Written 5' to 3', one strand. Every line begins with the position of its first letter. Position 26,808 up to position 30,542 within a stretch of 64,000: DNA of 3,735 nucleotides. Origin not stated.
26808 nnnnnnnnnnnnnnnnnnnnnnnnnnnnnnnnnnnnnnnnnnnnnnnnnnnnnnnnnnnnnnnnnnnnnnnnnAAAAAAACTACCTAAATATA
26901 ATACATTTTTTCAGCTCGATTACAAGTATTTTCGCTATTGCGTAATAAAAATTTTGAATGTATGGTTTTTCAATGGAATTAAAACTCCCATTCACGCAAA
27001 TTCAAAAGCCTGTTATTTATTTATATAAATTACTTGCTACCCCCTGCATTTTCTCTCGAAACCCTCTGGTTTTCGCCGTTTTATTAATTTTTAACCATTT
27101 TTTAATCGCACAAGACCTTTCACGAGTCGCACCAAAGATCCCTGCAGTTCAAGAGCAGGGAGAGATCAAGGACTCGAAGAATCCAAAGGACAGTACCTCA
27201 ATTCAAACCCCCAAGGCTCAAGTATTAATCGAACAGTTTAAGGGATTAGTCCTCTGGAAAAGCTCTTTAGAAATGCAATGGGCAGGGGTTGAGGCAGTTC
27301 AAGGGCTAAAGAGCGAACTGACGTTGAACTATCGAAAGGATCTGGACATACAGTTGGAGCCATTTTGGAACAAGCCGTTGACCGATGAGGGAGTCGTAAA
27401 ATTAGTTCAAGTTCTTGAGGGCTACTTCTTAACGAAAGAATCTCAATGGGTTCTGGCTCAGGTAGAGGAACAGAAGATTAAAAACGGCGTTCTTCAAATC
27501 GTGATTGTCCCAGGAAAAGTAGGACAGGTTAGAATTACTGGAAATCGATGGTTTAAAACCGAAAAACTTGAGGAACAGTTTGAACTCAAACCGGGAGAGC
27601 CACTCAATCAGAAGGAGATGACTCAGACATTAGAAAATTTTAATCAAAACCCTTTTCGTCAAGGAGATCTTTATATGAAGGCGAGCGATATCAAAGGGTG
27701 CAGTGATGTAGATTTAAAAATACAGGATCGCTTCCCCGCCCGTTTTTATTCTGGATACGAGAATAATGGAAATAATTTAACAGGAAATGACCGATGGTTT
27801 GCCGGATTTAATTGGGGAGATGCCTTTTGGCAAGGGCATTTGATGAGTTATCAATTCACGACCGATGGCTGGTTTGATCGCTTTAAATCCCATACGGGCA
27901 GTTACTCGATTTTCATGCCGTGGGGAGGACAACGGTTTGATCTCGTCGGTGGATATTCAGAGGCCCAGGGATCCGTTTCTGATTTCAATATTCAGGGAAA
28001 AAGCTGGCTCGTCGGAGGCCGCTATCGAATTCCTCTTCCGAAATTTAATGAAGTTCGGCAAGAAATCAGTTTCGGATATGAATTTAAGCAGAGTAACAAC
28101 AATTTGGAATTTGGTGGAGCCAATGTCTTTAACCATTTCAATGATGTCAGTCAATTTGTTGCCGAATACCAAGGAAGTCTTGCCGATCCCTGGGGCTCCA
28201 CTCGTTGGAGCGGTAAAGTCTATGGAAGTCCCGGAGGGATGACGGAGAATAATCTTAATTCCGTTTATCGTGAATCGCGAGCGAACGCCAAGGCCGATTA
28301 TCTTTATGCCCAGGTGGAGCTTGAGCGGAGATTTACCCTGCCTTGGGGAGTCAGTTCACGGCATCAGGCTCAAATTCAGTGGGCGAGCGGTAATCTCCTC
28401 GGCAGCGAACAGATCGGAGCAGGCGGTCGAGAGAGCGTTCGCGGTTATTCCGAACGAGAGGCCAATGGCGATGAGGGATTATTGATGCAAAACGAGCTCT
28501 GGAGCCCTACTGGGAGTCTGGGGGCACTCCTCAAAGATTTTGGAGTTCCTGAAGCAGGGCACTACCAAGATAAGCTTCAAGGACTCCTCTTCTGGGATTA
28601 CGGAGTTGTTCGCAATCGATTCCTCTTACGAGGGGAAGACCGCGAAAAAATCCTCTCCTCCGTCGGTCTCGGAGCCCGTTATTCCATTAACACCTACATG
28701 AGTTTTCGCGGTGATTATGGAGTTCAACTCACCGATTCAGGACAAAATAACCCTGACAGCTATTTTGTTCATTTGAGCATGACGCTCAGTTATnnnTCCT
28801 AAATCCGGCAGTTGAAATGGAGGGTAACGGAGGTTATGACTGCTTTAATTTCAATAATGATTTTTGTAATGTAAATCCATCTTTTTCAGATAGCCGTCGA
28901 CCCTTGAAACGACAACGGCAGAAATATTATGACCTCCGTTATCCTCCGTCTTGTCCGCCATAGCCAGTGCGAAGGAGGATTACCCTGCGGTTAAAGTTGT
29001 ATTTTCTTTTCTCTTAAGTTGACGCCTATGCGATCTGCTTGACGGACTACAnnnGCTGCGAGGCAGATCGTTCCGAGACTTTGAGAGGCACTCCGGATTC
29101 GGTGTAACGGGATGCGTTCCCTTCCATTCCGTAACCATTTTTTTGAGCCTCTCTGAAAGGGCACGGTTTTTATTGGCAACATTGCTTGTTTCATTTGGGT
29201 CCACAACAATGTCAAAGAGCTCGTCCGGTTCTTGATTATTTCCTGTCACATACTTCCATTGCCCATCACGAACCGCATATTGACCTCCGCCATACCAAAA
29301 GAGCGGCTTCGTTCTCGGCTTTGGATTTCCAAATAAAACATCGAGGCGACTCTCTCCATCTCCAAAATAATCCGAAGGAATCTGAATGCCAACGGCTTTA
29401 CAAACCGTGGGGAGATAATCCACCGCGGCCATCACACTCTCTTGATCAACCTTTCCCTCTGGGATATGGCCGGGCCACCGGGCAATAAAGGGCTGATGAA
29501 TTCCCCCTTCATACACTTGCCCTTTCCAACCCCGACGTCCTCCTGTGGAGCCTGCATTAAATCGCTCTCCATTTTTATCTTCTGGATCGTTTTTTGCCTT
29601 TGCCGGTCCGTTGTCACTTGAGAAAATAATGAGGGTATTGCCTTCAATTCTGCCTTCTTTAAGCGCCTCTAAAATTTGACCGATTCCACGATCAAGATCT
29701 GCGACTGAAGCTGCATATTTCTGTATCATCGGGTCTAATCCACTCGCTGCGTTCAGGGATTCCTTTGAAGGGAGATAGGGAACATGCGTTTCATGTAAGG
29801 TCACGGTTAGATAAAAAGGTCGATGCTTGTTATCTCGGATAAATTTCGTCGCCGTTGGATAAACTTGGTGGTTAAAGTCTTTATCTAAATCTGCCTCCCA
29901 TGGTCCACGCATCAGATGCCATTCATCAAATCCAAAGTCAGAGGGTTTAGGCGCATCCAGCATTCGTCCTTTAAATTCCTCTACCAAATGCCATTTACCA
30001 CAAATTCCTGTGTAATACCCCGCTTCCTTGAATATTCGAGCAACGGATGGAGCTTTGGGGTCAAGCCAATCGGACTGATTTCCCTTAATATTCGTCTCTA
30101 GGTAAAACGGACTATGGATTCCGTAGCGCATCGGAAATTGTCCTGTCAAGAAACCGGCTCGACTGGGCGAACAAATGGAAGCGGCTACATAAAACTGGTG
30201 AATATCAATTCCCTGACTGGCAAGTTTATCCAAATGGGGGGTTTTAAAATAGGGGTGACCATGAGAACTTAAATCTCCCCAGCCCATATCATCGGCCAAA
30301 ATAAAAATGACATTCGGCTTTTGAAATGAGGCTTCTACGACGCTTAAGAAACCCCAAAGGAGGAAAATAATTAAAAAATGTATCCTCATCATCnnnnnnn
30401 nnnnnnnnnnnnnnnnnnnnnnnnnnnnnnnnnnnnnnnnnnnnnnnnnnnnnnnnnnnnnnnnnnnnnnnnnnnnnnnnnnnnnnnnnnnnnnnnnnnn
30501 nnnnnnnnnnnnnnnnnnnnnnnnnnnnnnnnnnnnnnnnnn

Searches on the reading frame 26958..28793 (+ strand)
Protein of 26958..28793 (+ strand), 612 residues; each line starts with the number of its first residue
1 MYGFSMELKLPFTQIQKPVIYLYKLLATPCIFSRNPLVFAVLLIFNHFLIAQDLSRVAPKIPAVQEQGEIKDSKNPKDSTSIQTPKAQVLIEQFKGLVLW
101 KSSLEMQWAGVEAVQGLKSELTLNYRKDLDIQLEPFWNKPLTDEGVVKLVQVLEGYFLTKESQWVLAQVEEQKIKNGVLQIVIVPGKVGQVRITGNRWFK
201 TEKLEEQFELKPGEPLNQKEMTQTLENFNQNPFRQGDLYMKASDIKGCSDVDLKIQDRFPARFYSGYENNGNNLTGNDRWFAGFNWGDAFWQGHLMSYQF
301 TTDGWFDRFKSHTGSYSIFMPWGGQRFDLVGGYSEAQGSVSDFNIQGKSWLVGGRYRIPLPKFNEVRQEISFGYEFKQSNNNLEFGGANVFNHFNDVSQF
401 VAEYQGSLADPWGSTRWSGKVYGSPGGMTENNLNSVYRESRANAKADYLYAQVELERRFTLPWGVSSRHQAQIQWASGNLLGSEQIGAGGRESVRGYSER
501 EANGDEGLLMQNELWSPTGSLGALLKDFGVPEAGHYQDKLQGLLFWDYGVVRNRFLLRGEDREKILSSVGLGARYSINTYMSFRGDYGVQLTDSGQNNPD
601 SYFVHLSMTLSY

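Call 10: search_protein_families(library=pfam, proteins=[window:26958-28793:+], max_evalue=0.001)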
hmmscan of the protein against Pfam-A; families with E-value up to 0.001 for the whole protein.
window:26958-28793:+ (612 aa): 3 families
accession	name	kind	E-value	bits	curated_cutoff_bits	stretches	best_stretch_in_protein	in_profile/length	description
PF03865.19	ShlB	-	2.8e-20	73.5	22.7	1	247-574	1-310/311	Haemolysin secretion/activation protein ShlB/FhaC/HecB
PF07244.20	POTRA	-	8.8e-07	30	21.3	1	187-230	2-45/79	Surface antigen variable number repeat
PF08479.16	POTRA_2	-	0.00024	21.3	24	0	128-186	18-76/76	POTRA domain, ShlB-type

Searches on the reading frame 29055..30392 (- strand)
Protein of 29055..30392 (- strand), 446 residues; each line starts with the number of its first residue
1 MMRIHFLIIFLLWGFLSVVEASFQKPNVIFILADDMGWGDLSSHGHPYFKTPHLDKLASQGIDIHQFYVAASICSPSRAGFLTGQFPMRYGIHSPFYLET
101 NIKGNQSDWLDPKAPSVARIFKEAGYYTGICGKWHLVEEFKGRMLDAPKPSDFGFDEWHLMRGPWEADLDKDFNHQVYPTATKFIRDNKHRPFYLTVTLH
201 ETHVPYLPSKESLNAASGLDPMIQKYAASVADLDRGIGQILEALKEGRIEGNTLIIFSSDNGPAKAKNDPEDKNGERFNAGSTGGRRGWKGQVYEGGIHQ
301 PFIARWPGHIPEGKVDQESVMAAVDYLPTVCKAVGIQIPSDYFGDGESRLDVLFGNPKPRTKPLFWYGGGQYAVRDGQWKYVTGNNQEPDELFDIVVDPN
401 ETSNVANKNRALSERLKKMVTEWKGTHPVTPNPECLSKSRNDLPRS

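Call 10: search_protein_families(library=pfam, proteins=[window:29055-30392:-], max_evalue=0.001)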
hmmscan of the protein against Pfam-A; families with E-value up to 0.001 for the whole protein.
window:29055-30392:- (446 aa): 3 families
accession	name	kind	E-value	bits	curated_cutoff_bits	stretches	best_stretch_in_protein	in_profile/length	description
PF00884.28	Sulfatase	-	2e-48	165.7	25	1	26-336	1-301/301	Sulfatase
PF16347.10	SGSH_C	-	4.7e-11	43.5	29.3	1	290-420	8-148/154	N-sulphoglucosamine sulphohydrolase, C-terminal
PF01663.27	Phosphodiest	-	1.5e-10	41.7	23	1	28-268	1-226/342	Type I phosphodiesterase / nucleotide pyrophosphatase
